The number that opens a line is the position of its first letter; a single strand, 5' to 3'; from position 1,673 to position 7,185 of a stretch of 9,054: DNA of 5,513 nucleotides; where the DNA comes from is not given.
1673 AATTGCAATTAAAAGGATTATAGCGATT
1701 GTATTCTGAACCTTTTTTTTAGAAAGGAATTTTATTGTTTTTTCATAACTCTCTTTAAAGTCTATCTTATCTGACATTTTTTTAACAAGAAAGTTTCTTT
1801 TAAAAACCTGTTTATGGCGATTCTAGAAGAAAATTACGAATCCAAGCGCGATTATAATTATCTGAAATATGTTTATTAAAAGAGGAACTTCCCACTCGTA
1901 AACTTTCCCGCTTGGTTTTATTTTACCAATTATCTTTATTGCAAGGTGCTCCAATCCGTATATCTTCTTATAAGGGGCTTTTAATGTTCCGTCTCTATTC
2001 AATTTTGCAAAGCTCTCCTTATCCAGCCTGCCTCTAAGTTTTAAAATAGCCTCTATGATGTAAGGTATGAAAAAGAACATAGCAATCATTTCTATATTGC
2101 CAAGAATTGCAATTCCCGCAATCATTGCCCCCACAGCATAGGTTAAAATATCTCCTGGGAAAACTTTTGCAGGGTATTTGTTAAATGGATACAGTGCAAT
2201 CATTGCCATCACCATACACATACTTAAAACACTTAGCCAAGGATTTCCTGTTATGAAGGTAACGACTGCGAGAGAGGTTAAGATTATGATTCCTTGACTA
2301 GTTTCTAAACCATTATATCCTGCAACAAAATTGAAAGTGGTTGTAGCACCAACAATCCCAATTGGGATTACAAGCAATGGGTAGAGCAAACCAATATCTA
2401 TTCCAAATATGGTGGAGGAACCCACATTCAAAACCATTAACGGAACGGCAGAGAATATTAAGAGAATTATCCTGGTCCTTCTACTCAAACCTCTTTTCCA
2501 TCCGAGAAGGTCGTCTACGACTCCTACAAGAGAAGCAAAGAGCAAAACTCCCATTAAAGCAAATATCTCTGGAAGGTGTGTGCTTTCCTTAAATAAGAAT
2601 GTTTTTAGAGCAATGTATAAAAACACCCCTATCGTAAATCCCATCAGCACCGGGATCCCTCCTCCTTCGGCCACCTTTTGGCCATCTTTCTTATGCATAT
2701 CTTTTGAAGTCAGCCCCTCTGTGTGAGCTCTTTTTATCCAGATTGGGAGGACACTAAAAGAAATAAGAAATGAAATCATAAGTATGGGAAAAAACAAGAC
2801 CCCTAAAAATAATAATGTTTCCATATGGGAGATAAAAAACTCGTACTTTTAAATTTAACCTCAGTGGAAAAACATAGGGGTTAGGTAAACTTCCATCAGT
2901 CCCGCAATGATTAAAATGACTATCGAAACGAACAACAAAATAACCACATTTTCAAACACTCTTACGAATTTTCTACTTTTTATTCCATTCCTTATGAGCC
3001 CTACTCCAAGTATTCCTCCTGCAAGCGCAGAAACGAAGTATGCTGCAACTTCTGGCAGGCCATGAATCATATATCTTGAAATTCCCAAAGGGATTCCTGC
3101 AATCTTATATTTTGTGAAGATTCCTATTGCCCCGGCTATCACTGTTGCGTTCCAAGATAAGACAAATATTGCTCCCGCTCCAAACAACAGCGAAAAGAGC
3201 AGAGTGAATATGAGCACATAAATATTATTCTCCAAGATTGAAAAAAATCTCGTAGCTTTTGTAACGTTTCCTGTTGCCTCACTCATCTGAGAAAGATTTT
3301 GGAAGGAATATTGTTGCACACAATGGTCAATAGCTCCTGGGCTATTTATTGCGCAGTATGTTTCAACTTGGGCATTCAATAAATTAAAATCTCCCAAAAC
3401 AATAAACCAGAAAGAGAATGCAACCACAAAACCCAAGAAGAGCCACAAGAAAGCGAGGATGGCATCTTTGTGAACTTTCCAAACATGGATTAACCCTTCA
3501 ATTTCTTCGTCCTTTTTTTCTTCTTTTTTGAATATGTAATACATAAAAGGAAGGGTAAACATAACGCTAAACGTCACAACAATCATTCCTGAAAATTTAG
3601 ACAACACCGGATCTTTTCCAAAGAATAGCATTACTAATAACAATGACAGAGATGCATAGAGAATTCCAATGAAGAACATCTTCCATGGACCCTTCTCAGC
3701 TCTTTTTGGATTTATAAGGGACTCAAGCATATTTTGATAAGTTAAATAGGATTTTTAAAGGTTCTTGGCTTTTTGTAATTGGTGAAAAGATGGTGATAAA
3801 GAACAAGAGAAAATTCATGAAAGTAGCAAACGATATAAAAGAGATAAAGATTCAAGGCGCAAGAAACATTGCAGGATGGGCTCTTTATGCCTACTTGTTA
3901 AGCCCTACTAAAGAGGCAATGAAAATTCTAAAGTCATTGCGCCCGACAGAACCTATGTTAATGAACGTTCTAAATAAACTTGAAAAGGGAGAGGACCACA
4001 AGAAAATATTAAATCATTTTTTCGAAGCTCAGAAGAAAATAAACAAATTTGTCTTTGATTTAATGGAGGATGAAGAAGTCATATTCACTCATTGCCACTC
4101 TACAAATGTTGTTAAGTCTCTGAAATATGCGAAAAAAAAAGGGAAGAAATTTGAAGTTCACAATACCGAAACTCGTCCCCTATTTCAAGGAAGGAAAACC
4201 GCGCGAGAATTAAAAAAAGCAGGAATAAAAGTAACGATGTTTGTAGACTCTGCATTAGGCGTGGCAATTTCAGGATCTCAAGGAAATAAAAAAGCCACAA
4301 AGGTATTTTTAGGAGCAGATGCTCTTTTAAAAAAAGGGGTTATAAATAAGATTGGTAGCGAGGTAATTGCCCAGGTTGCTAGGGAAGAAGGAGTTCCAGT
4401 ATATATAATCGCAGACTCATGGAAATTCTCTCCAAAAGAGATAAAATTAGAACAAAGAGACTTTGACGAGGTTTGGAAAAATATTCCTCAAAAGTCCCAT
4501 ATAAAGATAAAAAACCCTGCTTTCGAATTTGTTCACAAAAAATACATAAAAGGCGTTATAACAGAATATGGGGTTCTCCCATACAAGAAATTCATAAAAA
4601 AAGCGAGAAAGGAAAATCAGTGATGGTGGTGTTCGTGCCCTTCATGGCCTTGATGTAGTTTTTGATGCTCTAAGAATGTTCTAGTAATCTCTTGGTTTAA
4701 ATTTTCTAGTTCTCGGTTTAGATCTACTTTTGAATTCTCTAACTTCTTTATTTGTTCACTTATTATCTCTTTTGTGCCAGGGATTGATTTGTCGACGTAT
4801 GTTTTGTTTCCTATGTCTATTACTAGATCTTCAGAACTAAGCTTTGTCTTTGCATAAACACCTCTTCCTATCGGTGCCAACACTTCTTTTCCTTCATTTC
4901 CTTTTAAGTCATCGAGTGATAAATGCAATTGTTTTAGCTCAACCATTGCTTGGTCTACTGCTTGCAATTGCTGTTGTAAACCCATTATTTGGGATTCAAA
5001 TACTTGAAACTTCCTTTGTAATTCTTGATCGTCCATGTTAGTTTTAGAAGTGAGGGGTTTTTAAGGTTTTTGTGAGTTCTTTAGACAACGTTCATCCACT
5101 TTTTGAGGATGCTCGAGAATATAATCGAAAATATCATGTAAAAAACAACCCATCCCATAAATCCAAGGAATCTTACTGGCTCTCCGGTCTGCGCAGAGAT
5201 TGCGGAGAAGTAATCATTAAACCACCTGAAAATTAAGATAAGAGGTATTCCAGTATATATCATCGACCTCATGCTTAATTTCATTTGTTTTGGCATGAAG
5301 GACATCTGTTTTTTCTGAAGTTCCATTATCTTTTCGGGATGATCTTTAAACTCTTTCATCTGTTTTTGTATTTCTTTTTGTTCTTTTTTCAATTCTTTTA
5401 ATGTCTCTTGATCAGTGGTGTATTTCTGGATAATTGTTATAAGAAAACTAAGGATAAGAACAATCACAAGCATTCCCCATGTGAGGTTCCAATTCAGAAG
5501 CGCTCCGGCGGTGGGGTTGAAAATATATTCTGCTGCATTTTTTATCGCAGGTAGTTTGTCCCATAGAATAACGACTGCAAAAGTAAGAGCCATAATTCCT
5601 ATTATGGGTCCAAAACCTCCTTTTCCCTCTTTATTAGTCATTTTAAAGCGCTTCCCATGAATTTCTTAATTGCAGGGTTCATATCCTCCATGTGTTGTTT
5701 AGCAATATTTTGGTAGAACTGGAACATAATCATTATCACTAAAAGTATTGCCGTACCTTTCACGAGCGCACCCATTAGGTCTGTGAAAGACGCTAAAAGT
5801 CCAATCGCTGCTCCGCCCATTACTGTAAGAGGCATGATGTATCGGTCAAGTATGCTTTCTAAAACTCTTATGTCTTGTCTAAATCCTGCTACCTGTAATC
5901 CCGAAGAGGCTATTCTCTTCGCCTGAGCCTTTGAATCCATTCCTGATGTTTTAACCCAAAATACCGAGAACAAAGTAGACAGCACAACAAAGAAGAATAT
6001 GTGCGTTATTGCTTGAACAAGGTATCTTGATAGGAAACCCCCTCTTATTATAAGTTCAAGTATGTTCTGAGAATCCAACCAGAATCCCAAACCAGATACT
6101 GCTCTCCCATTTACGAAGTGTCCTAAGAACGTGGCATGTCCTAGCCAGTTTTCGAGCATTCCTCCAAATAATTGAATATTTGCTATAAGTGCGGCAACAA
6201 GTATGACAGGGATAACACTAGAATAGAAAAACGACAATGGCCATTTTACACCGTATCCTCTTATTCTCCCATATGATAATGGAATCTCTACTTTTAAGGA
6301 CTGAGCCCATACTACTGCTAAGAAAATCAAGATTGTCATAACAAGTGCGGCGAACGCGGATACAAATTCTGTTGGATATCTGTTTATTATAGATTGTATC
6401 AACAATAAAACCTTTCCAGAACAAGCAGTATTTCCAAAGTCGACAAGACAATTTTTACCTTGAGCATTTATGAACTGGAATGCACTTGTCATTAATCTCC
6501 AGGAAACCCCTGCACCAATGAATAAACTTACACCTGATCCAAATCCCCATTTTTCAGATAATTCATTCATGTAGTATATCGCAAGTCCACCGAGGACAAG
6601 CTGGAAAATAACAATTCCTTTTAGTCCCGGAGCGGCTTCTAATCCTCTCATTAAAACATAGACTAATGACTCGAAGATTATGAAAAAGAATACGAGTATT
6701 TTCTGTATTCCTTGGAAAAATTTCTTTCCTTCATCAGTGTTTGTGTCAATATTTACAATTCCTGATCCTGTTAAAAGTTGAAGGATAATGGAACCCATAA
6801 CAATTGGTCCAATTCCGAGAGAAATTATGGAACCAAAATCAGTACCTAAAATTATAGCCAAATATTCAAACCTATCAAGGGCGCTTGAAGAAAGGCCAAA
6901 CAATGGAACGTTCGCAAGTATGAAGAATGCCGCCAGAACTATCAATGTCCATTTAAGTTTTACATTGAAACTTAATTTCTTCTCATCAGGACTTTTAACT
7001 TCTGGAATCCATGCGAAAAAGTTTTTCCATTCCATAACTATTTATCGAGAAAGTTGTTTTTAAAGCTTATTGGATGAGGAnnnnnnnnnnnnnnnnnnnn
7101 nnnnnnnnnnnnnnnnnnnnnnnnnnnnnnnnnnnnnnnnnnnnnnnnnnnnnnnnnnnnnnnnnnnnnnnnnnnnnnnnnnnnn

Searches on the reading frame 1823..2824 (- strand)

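Call 4: search_protein_families(library=pfam, proteins=[window:1823-2824:-], max_evalue=0.01)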
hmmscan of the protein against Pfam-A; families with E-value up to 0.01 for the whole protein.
window:1823-2824:- (333 aa): 2 families
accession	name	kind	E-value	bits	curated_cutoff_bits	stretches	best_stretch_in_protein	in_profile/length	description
PF00953.26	Glycos_transf_4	-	1e-28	100.8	27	1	88-242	2-159/160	Glycosyl transferase family 4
PF13687.11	DUF4153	-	0.0069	16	27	1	180-266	2-79/373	Domain of unknown function (DUF4153)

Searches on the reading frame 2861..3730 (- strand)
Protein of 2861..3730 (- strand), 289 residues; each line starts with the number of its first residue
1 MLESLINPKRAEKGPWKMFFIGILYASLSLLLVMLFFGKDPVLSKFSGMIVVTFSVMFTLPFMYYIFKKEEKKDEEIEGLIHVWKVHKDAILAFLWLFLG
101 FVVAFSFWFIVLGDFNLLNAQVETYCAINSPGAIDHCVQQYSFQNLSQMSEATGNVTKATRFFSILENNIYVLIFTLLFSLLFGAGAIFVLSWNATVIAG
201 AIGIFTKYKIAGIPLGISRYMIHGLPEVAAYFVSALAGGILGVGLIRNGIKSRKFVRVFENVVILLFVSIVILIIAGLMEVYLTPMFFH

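Call 4: search_protein_families(library=pfam, proteins=[window:2861-3730:-], max_evalue=0.01)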
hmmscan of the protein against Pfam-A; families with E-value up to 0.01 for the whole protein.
window:2861-3730:- (289 aa): 1 family
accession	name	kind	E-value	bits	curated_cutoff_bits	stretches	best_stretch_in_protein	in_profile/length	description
PF01944.22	SpoIIM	-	8.9e-16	58.7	26.9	1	101-285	7-163/163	Stage II sporulation protein M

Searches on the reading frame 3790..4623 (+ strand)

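Call 4: search_protein_families(library=pfam, proteins=[window:3790-4623:+], max_evalue=0.01)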
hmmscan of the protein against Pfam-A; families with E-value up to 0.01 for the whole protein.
window:3790-4623:+ (277 aa): 2 families
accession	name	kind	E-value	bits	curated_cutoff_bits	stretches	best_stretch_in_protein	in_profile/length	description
PF01008.23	IF-2B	-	6.6e-48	163.8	22.4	1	68-264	80-279/280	Initiation factor 2 subunit family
PF13091.12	PLDc_2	-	0.0063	16.8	27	0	195-253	31-86/132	PLD-like domain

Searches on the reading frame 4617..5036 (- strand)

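Call 4: search_protein_families(library=pfam, proteins=[window:4617-5036:-], max_evalue=0.01)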
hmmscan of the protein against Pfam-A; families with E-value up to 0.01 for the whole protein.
window:4617-5036:- (139 aa): 5 families
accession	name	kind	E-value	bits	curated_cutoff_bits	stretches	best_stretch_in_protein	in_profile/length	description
PF02996.22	Prefoldin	-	8.7e-19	68.1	23.2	1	14-126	2-116/120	Prefoldin subunit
PF01920.25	Prefoldin_2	-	8e-06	26.2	27.6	1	78-120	60-102/106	Prefoldin subunit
PF00038.26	Filament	-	0.00081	19.5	40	1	5-119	44-135/313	Intermediate filament protein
PF06156.18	YabA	-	0.0018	19.3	30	0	1-36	1-36/103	Initiation control protein YabA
PF24627.1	PUMA_CC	-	0.0059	17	30.1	0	79-119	32-68/74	PUMA coiled-coil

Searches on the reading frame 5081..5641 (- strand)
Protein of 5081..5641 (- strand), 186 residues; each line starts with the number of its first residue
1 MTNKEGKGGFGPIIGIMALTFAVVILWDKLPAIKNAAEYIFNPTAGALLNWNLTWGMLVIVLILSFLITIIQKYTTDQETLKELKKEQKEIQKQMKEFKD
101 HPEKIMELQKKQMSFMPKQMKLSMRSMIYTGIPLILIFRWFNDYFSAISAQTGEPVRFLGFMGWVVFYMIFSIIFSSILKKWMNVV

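Call 4: search_protein_families(library=pfam, proteins=[window:5081-5641:-], max_evalue=0.01)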
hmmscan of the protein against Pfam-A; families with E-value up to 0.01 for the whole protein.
window:5081-5641:- (186 aa): 6 families
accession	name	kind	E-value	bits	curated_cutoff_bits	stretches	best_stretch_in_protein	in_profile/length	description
PF01956.21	EMC3_TMCO1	-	3.7e-15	56.6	27.1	1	53-180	15-162/169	Integral membrane protein EMC3/TMCO1-like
PF09973.14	DUF2208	-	1.1e-05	25.6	24.3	1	55-178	21-147/231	Predicted membrane protein (DUF2208)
PF01312.24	Bac_export_2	-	0.00033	20.4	24.4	1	18-121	144-245/335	FlhB HrpN YscU SpaS Family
PF12896.12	ANAPC4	-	0.0035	17.3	23.1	1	68-142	18-94/203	Anaphase-promoting complex, cyclosome, subunit 4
PF05769.16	SIKE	-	0.0083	16.5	24.3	0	69-126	63-120/180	SIKE family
PF06295.17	ZapG-like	-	0.0094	16.4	33.5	0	58-110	5-59/123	Z-ring associated protein G-like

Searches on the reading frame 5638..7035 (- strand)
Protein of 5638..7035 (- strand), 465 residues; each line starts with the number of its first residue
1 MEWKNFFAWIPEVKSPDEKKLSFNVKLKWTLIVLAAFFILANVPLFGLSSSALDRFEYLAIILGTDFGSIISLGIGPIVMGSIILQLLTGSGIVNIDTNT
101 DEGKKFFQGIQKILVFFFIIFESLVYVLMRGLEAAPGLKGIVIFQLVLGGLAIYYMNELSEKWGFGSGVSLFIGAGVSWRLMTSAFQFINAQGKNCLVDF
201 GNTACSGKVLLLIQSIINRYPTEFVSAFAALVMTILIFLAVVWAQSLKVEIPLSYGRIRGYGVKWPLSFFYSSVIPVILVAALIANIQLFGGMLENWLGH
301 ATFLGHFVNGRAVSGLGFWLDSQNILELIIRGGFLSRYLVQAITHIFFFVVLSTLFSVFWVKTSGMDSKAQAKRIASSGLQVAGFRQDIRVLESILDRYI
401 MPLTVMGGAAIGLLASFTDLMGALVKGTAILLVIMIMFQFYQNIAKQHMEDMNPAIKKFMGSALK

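Call 4: search_protein_families(library=pfam, proteins=[window:5638-7035:-], max_evalue=0.01)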
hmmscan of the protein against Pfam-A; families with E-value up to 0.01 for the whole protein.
window:5638-7035:- (465 aa): 2 families
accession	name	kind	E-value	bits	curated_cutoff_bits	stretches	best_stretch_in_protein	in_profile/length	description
PF00344.25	SecY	-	1.4e-55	189.3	32.2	1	69-441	1-306/306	SecY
PF10559.14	Plug_translocon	-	3.4e-05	24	22.1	1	37-64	3-31/35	Plug domain of Sec61p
